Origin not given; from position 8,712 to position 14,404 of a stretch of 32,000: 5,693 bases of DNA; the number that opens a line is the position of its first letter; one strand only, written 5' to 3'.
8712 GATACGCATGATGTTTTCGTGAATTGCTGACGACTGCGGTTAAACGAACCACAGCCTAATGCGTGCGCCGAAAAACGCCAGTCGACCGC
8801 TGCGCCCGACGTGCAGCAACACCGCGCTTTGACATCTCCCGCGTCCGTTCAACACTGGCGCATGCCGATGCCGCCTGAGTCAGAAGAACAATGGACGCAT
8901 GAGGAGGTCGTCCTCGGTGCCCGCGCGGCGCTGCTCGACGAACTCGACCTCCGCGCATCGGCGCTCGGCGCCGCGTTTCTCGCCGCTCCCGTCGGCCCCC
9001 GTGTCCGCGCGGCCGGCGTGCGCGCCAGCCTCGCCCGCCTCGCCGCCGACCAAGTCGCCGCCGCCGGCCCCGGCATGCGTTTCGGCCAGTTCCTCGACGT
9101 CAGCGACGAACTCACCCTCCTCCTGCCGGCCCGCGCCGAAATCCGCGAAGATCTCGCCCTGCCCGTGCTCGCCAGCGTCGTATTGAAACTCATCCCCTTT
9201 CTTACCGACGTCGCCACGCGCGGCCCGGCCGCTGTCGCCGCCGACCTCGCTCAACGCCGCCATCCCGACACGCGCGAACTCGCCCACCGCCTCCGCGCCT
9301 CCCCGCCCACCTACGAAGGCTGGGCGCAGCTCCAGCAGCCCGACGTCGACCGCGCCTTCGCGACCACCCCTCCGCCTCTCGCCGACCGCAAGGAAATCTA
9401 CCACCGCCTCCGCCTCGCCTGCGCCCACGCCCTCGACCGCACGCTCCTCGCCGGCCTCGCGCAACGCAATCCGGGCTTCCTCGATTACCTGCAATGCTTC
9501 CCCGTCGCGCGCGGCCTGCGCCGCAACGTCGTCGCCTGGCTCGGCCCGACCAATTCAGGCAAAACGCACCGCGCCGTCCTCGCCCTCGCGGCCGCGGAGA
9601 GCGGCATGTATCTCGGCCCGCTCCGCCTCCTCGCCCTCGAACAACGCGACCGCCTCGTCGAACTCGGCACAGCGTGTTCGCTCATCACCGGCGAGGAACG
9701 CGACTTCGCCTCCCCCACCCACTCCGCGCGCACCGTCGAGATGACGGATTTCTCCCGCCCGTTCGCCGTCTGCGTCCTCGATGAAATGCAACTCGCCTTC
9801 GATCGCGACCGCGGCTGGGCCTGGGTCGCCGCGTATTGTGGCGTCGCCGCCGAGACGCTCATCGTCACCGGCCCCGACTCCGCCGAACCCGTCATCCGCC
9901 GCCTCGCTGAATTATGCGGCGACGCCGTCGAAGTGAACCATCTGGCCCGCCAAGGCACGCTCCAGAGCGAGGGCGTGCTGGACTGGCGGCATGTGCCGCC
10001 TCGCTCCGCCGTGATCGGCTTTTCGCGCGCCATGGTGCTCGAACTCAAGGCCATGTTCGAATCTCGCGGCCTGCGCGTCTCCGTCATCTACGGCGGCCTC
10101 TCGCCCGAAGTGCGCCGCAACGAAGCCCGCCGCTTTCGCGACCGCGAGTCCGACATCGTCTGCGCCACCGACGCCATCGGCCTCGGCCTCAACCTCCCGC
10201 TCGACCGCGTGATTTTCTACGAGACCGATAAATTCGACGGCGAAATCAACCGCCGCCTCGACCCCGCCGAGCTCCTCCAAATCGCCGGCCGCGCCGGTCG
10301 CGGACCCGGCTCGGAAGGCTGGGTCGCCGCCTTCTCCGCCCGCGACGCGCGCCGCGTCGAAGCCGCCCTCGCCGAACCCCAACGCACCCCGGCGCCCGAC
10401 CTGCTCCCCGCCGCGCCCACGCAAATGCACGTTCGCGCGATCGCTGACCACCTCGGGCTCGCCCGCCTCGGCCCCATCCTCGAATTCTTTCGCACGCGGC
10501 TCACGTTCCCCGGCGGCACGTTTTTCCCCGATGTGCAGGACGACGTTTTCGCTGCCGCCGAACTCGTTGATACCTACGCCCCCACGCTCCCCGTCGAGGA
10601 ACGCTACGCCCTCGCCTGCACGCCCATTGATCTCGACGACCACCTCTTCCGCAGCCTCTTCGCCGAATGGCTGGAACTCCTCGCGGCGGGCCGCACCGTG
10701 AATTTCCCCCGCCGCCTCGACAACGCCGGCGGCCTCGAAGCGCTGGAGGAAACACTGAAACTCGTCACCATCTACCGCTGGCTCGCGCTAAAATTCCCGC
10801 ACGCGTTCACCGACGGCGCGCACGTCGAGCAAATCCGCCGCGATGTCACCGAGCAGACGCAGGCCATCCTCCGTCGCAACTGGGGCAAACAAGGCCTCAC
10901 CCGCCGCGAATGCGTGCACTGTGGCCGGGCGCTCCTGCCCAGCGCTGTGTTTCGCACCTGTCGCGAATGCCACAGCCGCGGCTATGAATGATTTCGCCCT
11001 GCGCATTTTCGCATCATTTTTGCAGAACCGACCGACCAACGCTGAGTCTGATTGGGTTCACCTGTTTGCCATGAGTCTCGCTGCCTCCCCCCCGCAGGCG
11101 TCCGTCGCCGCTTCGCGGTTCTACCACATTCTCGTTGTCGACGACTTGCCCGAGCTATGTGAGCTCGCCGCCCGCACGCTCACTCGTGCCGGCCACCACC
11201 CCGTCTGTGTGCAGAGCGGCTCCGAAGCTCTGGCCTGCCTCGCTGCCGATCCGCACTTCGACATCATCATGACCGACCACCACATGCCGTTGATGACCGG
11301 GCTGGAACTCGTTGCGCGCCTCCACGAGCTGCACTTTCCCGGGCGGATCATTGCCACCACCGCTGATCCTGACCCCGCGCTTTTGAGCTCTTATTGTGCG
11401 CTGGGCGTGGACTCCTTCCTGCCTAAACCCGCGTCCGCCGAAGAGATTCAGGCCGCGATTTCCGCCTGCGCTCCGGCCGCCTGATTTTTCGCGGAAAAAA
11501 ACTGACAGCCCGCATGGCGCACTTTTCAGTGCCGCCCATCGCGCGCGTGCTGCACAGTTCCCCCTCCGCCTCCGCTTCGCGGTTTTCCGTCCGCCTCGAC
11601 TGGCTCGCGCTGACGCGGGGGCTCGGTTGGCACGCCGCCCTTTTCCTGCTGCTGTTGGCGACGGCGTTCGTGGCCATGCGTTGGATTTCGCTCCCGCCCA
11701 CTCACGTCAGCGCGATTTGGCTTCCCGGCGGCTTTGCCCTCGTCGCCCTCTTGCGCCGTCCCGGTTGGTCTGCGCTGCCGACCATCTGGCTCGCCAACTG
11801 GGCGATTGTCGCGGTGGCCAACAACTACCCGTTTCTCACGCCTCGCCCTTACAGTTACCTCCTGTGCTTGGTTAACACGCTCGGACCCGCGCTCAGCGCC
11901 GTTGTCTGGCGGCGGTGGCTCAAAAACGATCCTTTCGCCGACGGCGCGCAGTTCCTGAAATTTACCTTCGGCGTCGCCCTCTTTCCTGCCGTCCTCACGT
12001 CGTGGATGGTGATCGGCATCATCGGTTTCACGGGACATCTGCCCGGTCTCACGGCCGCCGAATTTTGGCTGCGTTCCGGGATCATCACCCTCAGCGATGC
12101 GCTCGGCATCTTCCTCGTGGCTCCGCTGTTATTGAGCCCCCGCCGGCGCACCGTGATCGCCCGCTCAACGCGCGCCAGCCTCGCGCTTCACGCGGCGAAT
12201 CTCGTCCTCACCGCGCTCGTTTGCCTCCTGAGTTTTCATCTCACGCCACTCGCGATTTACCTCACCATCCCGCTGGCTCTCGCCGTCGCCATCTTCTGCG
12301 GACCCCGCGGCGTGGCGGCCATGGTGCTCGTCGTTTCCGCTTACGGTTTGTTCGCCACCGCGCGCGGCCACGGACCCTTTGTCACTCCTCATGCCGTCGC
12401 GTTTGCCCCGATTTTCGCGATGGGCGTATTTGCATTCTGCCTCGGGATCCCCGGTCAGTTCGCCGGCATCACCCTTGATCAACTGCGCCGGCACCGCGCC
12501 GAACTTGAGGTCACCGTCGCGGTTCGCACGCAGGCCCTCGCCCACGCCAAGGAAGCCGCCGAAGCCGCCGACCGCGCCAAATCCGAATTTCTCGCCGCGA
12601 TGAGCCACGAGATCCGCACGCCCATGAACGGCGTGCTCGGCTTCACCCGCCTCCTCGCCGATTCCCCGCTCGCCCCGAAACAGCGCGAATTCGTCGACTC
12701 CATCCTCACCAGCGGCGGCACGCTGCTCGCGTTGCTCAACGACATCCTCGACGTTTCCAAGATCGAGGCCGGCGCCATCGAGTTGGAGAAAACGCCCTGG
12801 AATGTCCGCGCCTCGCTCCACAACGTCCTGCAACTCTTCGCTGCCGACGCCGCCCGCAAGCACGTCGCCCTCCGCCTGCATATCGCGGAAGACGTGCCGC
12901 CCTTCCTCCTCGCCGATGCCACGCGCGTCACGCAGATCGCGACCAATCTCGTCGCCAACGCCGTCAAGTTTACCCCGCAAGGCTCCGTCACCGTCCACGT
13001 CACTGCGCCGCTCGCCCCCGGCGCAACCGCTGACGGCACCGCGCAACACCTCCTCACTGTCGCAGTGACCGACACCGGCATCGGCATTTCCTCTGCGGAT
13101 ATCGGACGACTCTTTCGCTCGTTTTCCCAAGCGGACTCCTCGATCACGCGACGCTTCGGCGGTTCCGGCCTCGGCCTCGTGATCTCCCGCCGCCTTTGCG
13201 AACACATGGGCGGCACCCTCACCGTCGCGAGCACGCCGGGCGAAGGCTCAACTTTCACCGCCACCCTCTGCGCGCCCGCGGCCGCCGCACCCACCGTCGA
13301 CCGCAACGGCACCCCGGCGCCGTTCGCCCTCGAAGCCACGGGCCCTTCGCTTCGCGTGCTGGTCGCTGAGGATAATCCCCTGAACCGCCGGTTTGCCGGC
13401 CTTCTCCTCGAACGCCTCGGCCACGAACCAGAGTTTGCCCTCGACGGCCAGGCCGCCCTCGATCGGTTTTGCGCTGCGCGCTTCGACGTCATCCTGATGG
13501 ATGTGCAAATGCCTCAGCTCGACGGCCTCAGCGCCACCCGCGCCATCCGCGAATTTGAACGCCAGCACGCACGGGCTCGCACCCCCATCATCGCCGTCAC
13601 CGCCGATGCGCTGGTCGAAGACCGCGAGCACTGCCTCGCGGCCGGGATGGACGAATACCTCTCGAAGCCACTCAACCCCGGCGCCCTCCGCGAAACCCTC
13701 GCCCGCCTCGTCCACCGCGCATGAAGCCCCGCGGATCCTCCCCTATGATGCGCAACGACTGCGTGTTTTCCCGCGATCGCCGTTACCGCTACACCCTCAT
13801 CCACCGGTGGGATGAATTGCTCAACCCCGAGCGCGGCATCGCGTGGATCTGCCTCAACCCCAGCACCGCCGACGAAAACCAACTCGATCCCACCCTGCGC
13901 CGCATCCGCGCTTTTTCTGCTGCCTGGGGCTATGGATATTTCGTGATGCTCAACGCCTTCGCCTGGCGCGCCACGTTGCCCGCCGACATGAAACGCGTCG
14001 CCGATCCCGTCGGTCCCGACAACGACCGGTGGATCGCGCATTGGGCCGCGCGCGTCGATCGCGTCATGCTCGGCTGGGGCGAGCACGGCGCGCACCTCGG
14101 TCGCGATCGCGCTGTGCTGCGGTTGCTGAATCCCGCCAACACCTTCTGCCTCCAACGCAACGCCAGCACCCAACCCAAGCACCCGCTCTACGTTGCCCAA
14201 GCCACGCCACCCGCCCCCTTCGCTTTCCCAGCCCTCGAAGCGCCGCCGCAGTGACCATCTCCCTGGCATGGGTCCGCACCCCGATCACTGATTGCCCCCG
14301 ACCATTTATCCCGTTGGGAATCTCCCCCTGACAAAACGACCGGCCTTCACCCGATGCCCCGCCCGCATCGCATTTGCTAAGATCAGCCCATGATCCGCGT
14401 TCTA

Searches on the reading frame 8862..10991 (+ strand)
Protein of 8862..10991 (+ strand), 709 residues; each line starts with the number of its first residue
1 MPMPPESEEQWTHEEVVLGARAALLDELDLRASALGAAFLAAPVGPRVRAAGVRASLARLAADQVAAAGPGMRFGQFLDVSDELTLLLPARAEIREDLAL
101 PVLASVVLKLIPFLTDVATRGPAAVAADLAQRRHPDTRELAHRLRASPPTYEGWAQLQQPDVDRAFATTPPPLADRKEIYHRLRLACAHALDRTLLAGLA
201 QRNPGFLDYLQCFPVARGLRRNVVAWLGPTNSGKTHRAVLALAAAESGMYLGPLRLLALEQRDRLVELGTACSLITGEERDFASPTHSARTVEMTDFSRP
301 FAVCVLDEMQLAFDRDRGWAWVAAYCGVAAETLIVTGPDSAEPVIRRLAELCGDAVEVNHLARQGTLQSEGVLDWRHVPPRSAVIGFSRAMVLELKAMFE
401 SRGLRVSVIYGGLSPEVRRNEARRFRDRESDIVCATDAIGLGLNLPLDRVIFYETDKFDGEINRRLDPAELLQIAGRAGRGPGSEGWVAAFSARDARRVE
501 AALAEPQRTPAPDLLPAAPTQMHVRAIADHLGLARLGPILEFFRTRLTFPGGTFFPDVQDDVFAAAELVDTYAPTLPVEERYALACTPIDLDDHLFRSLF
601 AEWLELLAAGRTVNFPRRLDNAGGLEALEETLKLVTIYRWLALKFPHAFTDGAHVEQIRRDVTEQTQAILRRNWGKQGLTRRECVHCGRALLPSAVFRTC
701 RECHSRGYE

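Call 46: search_protein_families(library=pfam, proteins=[window:8862-10991:+], max_evalue=0.00001)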
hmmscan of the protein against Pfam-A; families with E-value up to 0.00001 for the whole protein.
window:8862-10991:+ (709 aa): 3 families
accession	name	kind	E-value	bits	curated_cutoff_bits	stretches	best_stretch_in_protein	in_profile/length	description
PF22527.2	DEXQc_Suv3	-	4.4e-45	153.4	27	1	211-360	3-153/154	DEXQ-box helicase domain of Suv3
PF00271.37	Helicase_C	-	3.8e-14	53.3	23.5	1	392-480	27-108/110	Helicase conserved C-terminal domain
PF12513.15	SUV3_C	-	4.9e-08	33.1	27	1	625-670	1-46/48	ATP-dependent RNA helicase SUV3 C-terminal domain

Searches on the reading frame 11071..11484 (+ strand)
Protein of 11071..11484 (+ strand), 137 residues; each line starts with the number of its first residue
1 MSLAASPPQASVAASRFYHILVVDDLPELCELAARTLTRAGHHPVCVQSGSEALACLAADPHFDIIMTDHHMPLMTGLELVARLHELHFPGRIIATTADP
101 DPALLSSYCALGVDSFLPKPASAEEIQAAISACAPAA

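Call 46: search_protein_families(library=pfam, proteins=[window:11071-11484:+], max_evalue=0.00001)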
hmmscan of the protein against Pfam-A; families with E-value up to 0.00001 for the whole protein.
window:11071-11484:+ (137 aa): 1 family
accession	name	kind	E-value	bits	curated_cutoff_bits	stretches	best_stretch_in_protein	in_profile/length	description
PF00072.30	Response_reg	-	1.9e-18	67.1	30.2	1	20-130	1-110/111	Response regulator receiver domain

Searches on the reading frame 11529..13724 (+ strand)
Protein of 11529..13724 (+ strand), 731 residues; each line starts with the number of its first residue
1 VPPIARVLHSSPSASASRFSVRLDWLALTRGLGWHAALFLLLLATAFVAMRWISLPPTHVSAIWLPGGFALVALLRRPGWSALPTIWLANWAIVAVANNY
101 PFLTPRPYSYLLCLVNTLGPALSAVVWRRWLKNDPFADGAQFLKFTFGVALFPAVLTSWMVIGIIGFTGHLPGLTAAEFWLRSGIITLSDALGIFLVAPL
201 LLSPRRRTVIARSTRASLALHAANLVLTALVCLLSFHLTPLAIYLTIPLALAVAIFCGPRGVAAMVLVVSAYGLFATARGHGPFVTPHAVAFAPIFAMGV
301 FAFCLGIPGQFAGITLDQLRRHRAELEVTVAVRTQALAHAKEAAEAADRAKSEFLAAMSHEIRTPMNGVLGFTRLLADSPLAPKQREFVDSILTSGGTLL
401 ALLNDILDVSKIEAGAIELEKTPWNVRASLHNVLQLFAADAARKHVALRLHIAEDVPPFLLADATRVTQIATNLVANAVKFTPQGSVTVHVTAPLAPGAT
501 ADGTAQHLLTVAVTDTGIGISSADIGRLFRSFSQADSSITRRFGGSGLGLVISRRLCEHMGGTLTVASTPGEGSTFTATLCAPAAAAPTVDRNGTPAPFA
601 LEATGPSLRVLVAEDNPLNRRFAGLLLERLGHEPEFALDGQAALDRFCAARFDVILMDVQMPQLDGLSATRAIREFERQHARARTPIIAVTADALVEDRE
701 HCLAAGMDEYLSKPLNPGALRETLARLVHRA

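Call 46: search_protein_families(library=pfam, proteins=[window:11529-13724:+], max_evalue=0.00001)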
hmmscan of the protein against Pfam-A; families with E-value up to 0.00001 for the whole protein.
window:11529-13724:+ (731 aa): 4 families
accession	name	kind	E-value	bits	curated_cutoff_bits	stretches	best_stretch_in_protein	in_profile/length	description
PF02518.31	HATPase_c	-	1.7e-26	93.3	26.4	1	463-581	2-108/111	Histidine kinase-, DNA gyrase B-, and HSP90-like ATPase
PF00072.30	Response_reg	-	6e-25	88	30.2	1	610-724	1-110/111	Response regulator receiver domain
PF00512.31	HisKA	-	5.7e-21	74.8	26.9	1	350-415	1-66/66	His Kinase A (phospho-acceptor) domain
PF05231.19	MASE1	-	8.9e-13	48.4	29.8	1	38-290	6-269/299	MASE1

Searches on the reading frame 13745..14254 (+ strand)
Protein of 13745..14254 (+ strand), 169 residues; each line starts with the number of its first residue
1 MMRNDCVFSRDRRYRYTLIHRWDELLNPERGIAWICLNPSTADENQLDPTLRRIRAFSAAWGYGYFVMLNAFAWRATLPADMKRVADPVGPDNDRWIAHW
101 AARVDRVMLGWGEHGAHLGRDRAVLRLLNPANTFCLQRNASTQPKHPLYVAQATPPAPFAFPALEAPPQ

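Call 47: search_protein_families(library=pfam, proteins=[window:13745-14254:+], max_evalue=0.00001)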
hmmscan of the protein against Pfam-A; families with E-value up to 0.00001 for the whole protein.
window:13745-14254:+ (169 aa): 1 family
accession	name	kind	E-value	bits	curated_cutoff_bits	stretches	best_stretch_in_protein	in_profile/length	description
PF07799.17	DUF1643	-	3.7e-39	134.3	22.5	1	15-148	1-134/134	Protein of unknown function (DUF1643)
